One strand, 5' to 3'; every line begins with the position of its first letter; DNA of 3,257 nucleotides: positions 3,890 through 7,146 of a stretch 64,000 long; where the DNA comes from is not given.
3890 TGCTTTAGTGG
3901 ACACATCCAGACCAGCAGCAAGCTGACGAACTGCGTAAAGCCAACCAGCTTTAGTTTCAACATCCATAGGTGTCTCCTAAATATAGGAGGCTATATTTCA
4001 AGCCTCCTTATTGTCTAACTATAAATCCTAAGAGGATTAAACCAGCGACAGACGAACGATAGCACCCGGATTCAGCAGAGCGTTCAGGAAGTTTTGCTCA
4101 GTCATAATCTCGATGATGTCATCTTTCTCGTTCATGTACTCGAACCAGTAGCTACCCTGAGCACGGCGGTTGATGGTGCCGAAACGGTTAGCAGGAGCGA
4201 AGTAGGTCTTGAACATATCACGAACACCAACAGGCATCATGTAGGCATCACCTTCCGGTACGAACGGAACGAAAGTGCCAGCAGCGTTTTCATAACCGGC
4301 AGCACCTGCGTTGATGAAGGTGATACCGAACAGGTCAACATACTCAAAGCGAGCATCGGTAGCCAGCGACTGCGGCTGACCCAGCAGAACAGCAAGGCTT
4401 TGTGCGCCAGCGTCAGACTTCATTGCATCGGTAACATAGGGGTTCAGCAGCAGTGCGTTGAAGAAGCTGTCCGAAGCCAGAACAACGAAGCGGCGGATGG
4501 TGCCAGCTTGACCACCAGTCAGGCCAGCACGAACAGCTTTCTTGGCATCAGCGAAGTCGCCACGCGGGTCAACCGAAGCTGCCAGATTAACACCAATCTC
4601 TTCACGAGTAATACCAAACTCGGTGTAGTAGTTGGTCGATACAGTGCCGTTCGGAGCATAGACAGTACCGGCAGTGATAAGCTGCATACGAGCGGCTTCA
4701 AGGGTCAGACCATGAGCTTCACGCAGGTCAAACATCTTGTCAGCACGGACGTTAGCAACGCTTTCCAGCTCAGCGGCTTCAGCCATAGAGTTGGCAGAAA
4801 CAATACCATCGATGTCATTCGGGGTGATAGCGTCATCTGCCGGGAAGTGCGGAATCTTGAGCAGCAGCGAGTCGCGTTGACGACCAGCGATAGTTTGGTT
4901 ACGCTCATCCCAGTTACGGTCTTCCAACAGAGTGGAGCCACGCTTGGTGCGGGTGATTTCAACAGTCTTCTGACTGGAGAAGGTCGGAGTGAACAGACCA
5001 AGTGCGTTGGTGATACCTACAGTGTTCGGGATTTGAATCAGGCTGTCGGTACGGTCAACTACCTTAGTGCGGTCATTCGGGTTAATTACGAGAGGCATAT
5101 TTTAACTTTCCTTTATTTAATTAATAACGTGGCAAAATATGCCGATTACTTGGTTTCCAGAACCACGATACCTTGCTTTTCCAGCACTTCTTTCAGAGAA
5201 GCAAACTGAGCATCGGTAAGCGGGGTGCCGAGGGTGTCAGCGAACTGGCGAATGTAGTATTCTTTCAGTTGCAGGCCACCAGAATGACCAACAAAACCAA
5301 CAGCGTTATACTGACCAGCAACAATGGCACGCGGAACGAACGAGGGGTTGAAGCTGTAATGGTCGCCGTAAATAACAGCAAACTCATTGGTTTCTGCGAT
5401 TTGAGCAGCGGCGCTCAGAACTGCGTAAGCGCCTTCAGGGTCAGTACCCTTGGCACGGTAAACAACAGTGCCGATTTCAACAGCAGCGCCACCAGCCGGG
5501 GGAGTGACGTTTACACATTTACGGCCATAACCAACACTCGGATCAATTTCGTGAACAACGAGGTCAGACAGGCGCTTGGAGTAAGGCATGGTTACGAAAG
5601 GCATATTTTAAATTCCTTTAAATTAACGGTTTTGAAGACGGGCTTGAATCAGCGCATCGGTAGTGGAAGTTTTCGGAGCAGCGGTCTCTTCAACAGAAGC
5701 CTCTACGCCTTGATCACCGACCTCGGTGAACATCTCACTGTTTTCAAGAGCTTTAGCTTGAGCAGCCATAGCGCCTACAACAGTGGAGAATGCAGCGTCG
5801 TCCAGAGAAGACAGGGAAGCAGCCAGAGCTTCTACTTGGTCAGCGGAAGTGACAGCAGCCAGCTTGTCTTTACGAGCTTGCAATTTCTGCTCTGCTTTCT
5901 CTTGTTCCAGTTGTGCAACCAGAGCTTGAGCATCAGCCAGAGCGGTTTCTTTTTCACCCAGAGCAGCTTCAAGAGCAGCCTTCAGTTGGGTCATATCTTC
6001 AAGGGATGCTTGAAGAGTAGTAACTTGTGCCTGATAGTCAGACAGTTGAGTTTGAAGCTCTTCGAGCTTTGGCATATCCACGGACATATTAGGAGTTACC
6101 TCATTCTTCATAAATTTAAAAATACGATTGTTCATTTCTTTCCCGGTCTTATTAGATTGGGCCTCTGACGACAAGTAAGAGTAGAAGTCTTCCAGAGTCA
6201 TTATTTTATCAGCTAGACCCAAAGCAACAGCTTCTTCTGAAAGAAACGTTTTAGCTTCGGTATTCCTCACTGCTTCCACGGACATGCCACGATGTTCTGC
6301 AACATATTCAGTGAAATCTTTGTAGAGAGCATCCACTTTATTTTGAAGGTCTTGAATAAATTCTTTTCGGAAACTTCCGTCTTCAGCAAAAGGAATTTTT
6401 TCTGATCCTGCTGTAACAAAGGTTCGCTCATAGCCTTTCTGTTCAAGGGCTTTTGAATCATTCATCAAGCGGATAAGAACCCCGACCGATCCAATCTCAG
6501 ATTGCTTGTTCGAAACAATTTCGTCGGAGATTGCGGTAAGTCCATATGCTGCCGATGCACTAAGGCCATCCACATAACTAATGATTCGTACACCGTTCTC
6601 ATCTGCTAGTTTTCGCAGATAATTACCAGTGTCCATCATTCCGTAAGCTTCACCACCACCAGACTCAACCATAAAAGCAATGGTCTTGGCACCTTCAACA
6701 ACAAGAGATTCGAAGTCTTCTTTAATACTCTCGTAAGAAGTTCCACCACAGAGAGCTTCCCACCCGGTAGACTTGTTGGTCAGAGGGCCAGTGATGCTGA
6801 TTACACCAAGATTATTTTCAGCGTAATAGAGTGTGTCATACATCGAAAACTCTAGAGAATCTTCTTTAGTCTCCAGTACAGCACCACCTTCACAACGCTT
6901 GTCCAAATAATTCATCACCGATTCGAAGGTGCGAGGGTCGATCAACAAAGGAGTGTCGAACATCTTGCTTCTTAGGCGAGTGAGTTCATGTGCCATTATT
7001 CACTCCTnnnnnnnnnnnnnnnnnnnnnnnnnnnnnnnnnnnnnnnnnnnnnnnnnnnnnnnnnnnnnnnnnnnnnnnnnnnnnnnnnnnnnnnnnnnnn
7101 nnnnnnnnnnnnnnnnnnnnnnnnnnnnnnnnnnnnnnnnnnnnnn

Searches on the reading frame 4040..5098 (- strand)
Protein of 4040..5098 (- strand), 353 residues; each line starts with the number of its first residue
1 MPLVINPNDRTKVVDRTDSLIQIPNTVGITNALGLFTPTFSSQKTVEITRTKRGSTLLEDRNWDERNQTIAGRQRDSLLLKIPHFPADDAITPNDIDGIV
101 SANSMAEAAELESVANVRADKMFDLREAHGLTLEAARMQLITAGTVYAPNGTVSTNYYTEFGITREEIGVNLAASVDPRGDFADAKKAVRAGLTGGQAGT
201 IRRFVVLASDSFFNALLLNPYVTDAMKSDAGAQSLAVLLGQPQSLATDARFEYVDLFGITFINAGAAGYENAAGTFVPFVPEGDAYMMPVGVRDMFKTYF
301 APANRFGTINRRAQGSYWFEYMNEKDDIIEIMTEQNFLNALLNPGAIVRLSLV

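Call 81: search_protein_families(library=pfam, proteins=[window:4040-5098:-], max_evalue=0.001)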
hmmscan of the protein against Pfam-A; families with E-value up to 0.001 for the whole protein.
window:4040-5098:- (353 aa): 1 family
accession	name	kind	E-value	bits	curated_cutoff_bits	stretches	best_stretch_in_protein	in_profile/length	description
PF03864.22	Phage_cap_E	-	2.8e-46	158.5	22.9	1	17-350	6-327/329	Phage major capsid protein E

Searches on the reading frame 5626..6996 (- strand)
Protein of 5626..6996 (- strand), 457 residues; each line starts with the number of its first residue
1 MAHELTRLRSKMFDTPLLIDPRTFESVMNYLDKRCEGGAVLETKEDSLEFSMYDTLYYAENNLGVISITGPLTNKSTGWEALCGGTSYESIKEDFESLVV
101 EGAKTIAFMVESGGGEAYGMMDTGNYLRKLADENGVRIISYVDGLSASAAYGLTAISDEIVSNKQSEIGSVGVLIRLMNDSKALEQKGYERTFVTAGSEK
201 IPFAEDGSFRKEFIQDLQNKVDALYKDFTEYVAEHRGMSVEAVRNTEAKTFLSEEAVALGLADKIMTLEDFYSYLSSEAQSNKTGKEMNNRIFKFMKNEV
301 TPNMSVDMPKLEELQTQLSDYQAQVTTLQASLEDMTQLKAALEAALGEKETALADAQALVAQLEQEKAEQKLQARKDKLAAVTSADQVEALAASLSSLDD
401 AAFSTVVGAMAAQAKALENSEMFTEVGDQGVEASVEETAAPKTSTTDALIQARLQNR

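Call 81: search_protein_families(library=pfam, proteins=[window:5626-6996:-], max_evalue=0.001)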
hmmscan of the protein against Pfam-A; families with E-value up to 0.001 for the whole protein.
window:5626-6996:- (457 aa): 2 families
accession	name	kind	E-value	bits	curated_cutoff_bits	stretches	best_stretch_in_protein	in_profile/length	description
PF01343.23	Peptidase_S49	-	2.9e-24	86.2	24.9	1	134-279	5-151/154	Peptidase family S49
PF12138.14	Spherulin4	-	0.00076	19.5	30.2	0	127-323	54-213/239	Spherulation-specific family 4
